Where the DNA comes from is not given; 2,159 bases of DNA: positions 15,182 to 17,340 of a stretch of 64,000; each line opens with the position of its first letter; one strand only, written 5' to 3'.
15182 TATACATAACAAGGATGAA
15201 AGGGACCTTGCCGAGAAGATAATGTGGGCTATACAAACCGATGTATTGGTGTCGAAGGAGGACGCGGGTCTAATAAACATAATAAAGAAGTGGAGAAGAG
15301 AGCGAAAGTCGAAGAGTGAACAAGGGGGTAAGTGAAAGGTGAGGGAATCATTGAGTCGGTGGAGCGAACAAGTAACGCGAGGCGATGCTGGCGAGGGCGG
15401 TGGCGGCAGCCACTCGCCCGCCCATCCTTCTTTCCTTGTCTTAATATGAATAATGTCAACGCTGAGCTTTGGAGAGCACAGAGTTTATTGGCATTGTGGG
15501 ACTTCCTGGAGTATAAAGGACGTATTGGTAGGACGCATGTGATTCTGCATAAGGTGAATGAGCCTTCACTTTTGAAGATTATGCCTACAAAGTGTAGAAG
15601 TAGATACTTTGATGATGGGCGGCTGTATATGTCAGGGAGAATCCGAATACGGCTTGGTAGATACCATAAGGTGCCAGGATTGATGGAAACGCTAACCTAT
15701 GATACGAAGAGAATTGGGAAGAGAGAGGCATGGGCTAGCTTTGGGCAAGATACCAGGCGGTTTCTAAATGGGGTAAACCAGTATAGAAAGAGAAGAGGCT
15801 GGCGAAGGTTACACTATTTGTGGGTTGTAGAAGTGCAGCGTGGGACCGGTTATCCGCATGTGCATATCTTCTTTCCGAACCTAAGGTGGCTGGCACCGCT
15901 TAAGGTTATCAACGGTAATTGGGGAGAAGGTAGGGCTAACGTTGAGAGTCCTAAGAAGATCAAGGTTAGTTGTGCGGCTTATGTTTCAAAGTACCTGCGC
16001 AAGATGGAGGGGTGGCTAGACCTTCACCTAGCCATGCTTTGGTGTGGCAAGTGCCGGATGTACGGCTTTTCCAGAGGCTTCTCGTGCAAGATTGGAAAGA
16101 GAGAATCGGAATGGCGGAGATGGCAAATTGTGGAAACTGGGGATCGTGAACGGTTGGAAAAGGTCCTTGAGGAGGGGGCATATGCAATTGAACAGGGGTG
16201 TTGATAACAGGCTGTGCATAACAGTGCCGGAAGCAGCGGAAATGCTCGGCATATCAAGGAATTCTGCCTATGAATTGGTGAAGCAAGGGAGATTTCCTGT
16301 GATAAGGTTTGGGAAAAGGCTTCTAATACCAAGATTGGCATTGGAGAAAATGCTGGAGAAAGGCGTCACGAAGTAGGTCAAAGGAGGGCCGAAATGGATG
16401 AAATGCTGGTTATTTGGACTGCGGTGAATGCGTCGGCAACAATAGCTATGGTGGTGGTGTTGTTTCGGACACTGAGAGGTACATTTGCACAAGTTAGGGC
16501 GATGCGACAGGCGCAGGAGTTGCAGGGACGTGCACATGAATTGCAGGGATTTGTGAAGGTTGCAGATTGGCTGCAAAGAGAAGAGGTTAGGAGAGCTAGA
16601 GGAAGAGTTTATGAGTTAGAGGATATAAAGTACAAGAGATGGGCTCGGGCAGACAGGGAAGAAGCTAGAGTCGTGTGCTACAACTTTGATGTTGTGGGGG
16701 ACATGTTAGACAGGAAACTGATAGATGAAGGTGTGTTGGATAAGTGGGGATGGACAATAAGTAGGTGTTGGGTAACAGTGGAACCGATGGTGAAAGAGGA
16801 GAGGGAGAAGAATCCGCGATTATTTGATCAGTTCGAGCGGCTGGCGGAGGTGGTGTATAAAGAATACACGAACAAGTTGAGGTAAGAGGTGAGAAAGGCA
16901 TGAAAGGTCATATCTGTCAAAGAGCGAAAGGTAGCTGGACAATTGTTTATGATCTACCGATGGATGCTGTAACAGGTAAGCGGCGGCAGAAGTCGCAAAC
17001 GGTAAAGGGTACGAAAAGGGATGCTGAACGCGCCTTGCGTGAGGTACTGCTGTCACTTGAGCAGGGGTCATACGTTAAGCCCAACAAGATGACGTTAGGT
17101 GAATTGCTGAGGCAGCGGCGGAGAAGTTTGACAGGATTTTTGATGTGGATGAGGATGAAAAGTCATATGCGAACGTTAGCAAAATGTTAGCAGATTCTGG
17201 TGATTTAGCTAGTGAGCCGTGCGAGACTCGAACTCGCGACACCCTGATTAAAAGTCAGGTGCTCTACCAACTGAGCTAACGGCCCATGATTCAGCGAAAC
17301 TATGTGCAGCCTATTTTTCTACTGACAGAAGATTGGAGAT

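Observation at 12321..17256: Degenerate integrative element in tRNA-Lys(TTT) with 42-bp att repeat, truncated integrase, HUH Rep and two Xis-like genes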

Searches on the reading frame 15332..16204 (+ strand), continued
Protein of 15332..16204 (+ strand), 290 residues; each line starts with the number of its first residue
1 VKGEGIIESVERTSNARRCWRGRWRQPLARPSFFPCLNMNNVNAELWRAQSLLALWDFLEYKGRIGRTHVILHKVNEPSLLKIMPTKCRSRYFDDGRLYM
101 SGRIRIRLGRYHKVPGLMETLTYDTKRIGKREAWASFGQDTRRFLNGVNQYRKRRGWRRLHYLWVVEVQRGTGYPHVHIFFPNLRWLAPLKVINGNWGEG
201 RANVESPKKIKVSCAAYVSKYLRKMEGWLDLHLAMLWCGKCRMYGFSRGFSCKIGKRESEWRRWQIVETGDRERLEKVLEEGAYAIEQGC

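Call 53: search_solved_structures(query=A4, max_evalue=10)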
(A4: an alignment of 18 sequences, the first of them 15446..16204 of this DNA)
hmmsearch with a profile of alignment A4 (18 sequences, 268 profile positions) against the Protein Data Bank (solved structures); distinct sequences matched with E-value up to 10: 2.
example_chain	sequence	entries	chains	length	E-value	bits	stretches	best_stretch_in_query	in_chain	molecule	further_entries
1lb4_A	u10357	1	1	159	2.1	10.6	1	188-219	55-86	TNF receptor-associated factor 6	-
1lb5_A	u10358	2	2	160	2.1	10.6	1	188-219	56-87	TNF receptor-associated factor 6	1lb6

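Call 59: predict_structure(alignment_id=A4)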
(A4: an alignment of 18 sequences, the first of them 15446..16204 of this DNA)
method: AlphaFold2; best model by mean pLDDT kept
length: 252 residues; sequences in the alignment: 18
mean_pLDDT: 35.8   pTM: 0.24
mean pLDDT of the five models: 35.8, 33.9, 33.8, 33.0, 31.2
residues with pLDDT >= 90: 0; 70-90: 3; 50-70: 26; < 50: 223
segments of 3 or more residues with pLDDT < 50: 1-35, 45-92, 94-100, 102-228
pLDDT, mean of each block of 10 residues (from residue 1): 25 25 31 49 46 29 37 34 38 47 47 45 37 35 31 25 22 23 26 25 22 26 43 62 65 39
secondary structure, 60 per line:
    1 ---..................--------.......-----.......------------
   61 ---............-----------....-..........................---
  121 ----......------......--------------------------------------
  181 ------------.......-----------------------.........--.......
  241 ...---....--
elements in order: H4-21 E30-36 E42-48 H64-75 H87-90 H92-117 E125-130 E137-142 H193-199 E226-231 H234-243 E247-250

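Call 69: search_protein_families(library=ncbifam, proteins=[window:15332-16204:+, L001:5271-6545:+], max_evalue=0.001)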
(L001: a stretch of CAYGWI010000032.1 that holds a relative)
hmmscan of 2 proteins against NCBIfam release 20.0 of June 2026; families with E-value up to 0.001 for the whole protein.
window:15332-16204:+ (290 aa): 0 families

L001:5271-6545:+ (424 aa): 8 families
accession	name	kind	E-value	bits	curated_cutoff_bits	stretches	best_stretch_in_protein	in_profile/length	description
NF040815.2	recomb_XerA_Arch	equivalog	5e-22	78.7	220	1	78-363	8-254/263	site-specific tyrosine recombinase/integron integrase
TIGR02224.1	recomb_XerC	equivalog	8.8e-19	68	335.15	1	80-363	11-277/295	tyrosine recombinase XerC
TIGR02225.1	recomb_XerD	equivalog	5.8e-16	58.7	329.6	1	80-363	11-274/290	site-specific tyrosine recombinase XerD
NF001399.0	PRK00283.1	subfamily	6e-13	48.7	279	1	81-364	21-284/300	tyrosine recombinase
NF002331.0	PRK01287.1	subfamily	1.1e-11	44.4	371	1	63-363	23-312/365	site-specific tyrosine recombinase XerC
TIGR02249.1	integrase_gron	subfamily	1.2e-11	44.6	265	1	301-365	238-302/315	integron integrase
NF011946.0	PRK15417.1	equivalog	4.2e-10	39.3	435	1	138-234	75-170/337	integron integrase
NF003462.0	PRK05084.1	equivalog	1.3e-06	27.4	267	1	322-371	304-352/360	tyrosine recombinase XerS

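Call 70: search_protein_families(library=phrogs, proteins=[window:15332-16204:+, L001:5271-6545:+], max_evalue=0.001)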
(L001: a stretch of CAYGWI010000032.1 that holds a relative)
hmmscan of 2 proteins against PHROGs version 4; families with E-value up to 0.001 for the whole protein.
window:15332-16204:+ (290 aa): 1 family
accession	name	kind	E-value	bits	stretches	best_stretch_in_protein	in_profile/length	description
phrog_3419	-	DNA, RNA and nucleotide metabolism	0.00062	20.4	1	120-225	109-212/289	rolling circle DNA replication initiation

L001:5271-6545:+ (424 aa): 9 families
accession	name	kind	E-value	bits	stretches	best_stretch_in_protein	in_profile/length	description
phrog_1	-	integration and excision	3.8e-82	278.5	1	5-386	116-460/611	integrase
phrog_216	-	integration and excision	8.7e-42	144.2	1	144-380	20-241/301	integrase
phrog_26960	-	unknown function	2.8e-13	51.3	1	12-119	17-123/146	-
phrog_7685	-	integration and excision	9.7e-13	49.2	1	289-379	151-239/240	integrase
phrog_23783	-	integration and excision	6.1e-10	40.3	1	1-173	1-158/162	integrase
phrog_25190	-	integration and excision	8.4e-07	30.3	1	299-365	25-91/109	integrase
phrog_35951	-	unknown function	2e-06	29.1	1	308-390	8-90/97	-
phrog_34557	-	integration and excision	4.8e-05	24.1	1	204-372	7-175/183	integrase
phrog_37709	-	unknown function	5.4e-05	24.2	0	161-224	42-104/116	-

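Call 71: search_protein_representatives(alignment_id=A4)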
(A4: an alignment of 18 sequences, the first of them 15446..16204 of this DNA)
Query: 18 sequences, 268 profile positions. Proteins with E-value up to 0.001 (for the whole library): 365; up to 1e-10: 160; up to 1e-30: 65. The best 150 are listed.
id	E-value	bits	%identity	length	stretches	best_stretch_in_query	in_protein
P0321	1.6e-122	424.2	-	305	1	4-263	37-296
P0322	1.5e-116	404.6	-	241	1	30-263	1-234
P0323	2.3e-71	256.4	-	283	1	7-255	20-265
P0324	1.8e-68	247.0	-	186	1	5-142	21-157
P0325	8.1e-68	244.8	-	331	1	26-261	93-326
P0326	7.4e-66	238.4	-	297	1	5-258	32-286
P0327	2.7e-65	236.6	-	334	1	14-261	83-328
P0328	3.4e-53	196.9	-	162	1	3-113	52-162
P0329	1.8e-51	191.3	-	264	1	33-237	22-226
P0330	1.1e-50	188.6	-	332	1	4-247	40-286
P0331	4.9e-49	183.2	-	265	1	32-237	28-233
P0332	5.3e-49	183.1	-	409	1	29-237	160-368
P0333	5.6e-48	179.8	-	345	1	14-237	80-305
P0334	1.4e-47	178.5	-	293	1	25-225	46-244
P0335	4.6e-47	176.8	-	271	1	23-250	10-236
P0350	2.0e-41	158.3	-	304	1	31-249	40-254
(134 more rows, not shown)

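Call 74: find_encoding_contigs(protein=P0329, flank=8000, max_places=4)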
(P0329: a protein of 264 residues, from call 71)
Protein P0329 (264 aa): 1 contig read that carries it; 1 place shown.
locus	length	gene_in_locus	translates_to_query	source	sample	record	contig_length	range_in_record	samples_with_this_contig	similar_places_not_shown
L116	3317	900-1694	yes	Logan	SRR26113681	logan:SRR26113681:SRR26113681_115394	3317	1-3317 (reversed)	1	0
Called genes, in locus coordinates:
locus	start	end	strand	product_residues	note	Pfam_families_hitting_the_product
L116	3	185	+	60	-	?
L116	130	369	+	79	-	-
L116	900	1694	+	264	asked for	PF23343:REP_ORF2-G2P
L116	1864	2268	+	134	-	-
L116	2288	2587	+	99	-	-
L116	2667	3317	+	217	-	?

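Call 75: find_encoding_contigs(protein=P0350, flank=8000, max_places=4)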
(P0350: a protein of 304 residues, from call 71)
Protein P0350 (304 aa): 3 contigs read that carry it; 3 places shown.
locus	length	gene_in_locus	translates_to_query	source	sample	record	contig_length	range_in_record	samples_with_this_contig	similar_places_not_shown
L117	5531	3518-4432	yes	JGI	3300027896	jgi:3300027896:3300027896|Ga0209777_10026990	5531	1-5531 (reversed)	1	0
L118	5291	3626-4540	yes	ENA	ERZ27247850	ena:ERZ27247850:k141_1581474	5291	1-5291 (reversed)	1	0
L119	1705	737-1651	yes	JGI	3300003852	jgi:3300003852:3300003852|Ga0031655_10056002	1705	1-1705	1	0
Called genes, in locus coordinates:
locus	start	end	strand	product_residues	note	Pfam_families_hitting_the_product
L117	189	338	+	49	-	-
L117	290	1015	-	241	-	-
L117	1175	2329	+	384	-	-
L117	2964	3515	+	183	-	PF00196:GerE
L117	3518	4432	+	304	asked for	PF23343:REP_ORF2-G2P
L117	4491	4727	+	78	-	PF12728:HTH_17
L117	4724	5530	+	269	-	?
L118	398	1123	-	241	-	-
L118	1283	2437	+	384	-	-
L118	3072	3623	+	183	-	PF00196:GerE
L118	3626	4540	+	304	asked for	PF23343:REP_ORF2-G2P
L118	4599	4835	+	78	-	PF12728:HTH_17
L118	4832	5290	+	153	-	?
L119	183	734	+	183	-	PF00196:GerE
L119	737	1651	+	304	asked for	PF23343:REP_ORF2-G2P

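Call 82: predict_structure(alignment_id=A5)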
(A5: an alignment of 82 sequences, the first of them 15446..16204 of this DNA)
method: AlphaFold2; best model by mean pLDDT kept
length: 252 residues; sequences in the alignment: 82
mean_pLDDT: 93.1   pTM: 0.87
mean pLDDT of the five models: 93.1, 93.1, 93.0, 92.8, 91.8
residues with pLDDT >= 90: 201; 70-90: 49; 50-70: 2; < 50: 0
segments of 3 or more residues with pLDDT < 50: none
pLDDT, mean of each block of 10 residues (from residue 1): 79 96 98 97 97 95 91 90 97 97 98 98 96 96 95 97 92 79 86 97 96 81 97 94 92 76
secondary structure, 60 per line:
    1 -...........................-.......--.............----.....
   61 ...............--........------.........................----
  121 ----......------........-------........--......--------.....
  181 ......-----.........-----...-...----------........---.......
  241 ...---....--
elements in order: H2-28 E30-36 E39-47 H48-51 H56-75 E78-85 H92-116 E125-130 E137-144 H152-159 E162-167 H176-186 H192-200 E206-208 E223-230 H234-243 E247-250

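Call 87: fold_search(model_id=the predicted structure, library=pdb)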
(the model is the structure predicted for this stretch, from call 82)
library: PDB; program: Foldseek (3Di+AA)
matches with E <= 10: 715; with E <= 0.001: 0
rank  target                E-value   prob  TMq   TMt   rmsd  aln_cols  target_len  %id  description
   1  5dcx_H                6.5e-02  0.72  0.25  0.29   6.5       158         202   14  Structural studies of AAV2 Rep68 reveal a partially structured linker and compact domain conformation (released 2015-09-23)
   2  6q1m                  6.8e-02  0.75  0.24  0.43   5.9       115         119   19  Crystal structure of the wheat dwarf virus Rep domain (released 2019-12-11)
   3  4zo0_A                8.7e-02  0.66  0.20  0.24   6.1       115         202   14  X-ray Structure of AAV-2 Origin Binding Domain (released 2015-10-07)
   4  6h8o_A                1.0e-01  0.72  0.21  0.46   8.1       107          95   12  Crystal structure of the Master-Rep protein nuclease domain from the Faba Bean Necrotic Yellows Virus (released 2018-08-22)
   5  7vg8_A                1.4e-01  0.63  0.24  0.46   5.7       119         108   13  TYLCV Rep-DNA (released 2022-09-21)
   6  5byg_B                1.4e-01  0.44  0.21  0.26   7.6       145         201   12  X-ray structure of AAV2 OBD-AAVS1 complex 2:1 (released 2015-09-23)
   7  9ivi_B                1.4e-01  0.13  0.19  0.19  18.1       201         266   12  Crystal structure of AsfvPrimPol N-terminal domain (released 2025-12-24)
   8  4zo0_C                1.5e-01  0.21  0.21  0.26  16.1       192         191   10  X-ray Structure of AAV-2 Origin Binding Domain (released 2015-10-07)
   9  5dcx_A                1.6e-01  0.16  0.20  0.24  16.2       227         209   10  Structural studies of AAV2 Rep68 reveal a partially structured linker and compact domain conformation (released 2015-09-23)
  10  7kij_C                1.8e-01  0.63  0.20  0.41   5.3        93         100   18  Muscovy duck circovirus Rep domain complexed with a single-stranded DNA 10-mer comprising the cleavage site (released 2021-11-17)
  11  6we0_A                1.8e-01  0.51  0.25  0.44   5.8       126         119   20  Wheat dwarf virus Rep domain complexed with a single-stranded DNA 10-mer comprising the cleavage site (released 2020-12-16)
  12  2hw0_MODEL_1_A        1.8e-01  0.41  0.22  0.37   6.5       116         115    9  NMR Solution Structure of the nuclease domain from the Replicator Initiator Protein from porcine circovirus PC (released 2007-06-12)
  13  6xb8_B                1.8e-01  0.18  0.20  0.24  15.5       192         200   10  Adeno-Associated Virus Origin Binding Domain in complex with ssDNA (released 2020-12-09)
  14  5dcx_G                1.9e-01  0.41  0.19  0.23   5.9       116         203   10  Structural studies of AAV2 Rep68 reveal a partially structured linker and compact domain conformation (released 2015-09-23)
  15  5wpk_A                1.9e-01  0.25  0.21  0.15  12.4       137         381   12  Structure of the class II 3-hydroxy-3-methylglutaryl-CoA reductase from Streptococcus pneumoniae bound to HMG-CoA and  (released 2018-04-25)
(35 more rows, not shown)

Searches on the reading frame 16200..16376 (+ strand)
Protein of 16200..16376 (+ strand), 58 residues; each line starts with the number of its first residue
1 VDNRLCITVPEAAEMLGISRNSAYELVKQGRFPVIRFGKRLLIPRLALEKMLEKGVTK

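Call 69: search_protein_families(library=ncbifam, proteins=[window:16200-16376:+], max_evalue=0.001)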
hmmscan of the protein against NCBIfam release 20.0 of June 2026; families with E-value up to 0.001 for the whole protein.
window:16200-16376:+ (58 aa): 1 family
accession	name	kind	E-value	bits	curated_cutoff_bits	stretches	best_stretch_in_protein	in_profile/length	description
TIGR01764.1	excise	domain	1.5e-11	44.5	28.8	1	7-54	2-49/49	excisionase family DNA-binding protein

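Call 70: search_protein_families(library=phrogs, proteins=[window:16200-16376:+], max_evalue=0.001)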
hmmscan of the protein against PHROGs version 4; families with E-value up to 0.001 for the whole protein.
window:16200-16376:+ (58 aa): 8 families
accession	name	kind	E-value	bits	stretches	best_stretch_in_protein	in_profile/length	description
phrog_7338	-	unknown function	2.9e-10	41.2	1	6-55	30-80/87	-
phrog_66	-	integration and excision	5.3e-08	33.9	1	6-55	93-143/412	excisionase and transcriptional regulator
phrog_12527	-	integration and excision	1.2e-06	29.6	1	7-54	30-77/130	excisionase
phrog_6401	-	DNA, RNA and nucleotide metabolism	4.5e-06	27.5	1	7-49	10-53/64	DNA binding protein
phrog_10045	-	DNA, RNA and nucleotide metabolism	6.3e-06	27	1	7-48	21-63/74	HTH DNA binding protein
phrog_32619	-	unknown function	2e-05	25.9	1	10-57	17-66/104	-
phrog_668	-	DNA, RNA and nucleotide metabolism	0.00015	22.5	1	7-54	64-112/181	HTH DNA binding protein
phrog_2907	-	integration and excision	0.00033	22.1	1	6-35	6-35/117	excisionase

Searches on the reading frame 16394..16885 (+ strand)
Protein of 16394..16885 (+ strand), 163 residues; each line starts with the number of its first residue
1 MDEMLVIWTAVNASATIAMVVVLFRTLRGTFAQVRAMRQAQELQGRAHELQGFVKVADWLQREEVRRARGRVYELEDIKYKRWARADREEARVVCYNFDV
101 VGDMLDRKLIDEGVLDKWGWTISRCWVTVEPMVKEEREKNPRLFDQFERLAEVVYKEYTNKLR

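Call 8: search_protein_families(library=pfam, proteins=[window:16394-16885:+], max_evalue=0.01)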
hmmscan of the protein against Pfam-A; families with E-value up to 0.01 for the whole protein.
window:16394-16885:+ (163 aa): 2 families
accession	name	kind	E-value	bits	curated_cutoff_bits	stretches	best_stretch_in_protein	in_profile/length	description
PF15956.11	DUF4760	-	7.8e-09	36.3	25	1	36-152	23-139/141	Domain of unknown function (DUF4760)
PF11998.13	DUF3493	-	0.0053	17.3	27.1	1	6-45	21-60/79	Low psii accumulation1 / Rep27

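Call 69: search_protein_families(library=ncbifam, proteins=[window:16394-16885:+], max_evalue=0.001)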
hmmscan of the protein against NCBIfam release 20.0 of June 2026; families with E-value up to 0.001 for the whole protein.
window:16394-16885:+ (163 aa): 0 families

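Call 70: search_protein_families(library=phrogs, proteins=[window:16394-16885:+], max_evalue=0.001)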
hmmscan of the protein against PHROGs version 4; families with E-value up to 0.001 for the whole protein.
window:16394-16885:+ (163 aa): 0 families

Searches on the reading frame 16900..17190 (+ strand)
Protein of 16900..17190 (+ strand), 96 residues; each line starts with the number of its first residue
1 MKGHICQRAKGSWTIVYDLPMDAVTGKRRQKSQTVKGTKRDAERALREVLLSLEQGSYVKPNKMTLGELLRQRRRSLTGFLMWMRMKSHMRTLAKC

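Call 8: search_protein_families(library=pfam, proteins=[window:16900-17190:+], max_evalue=0.01)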
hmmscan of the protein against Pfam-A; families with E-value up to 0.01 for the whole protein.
window:16900-17190:+ (96 aa): 1 family
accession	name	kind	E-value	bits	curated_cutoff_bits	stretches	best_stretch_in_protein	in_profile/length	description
PF14657.12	Arm-DNA-bind_4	-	3.7e-07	30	22.3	1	12-57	1-46/47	Arm DNA-binding domain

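Call 11: find_homologous_proteins(query=window:16900-17190:+)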
Query window:16900-17190:+ (96 aa): 80 proteins with E <= 0.001 among 82 candidates.
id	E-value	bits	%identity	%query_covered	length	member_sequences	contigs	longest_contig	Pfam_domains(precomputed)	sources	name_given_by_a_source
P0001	1.1e-56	206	100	100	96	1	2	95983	PF14657.13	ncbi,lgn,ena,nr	ncbi:MAG: hypothetical protein A2Z77_02125 [Chloroflexi bacterium RBG_13_51_36]|nr:MAG: hypothetical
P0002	1.7e-42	161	84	94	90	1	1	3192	PF14657.13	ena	-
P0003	1.1e-35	139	93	75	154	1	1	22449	PF14659.13,PF14657.13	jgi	jgi:integrase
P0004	3.2e-35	138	90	75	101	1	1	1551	PF14657.13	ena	-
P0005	5.8e-35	137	92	75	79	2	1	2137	PF14657.13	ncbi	ncbi:MAG: Arm DNA-binding domain-containing protein, partial [Anaerolineales bacterium]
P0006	3.1e-34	135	89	74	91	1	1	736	PF14657.13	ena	-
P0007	8.4e-34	133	89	75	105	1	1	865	PF14659.13,PF14657.13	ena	-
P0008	1.2e-33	133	88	75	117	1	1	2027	PF14659.13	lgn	-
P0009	2.9e-33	131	90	74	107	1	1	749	PF14659.13,PF14657.13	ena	-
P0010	3.3e-33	131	88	75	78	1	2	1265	PF14657.13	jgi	jgi:integrase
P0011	6.9e-33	130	85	74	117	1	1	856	PF14659.13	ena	-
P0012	7.3e-33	130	73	96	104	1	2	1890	PF14657.13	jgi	jgi:hypothetical protein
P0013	8.3e-33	130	86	75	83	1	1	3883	PF14657.13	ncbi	-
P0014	1.0e-32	130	88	75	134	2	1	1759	PF14659.13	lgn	-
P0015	1.7e-32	129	68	96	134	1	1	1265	PF14659.13,PF14657.13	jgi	-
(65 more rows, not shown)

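Call 69: search_protein_families(library=ncbifam, proteins=[window:16900-17190:+], max_evalue=0.001)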
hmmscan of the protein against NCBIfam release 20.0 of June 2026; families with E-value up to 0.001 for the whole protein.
window:16900-17190:+ (96 aa): 0 families
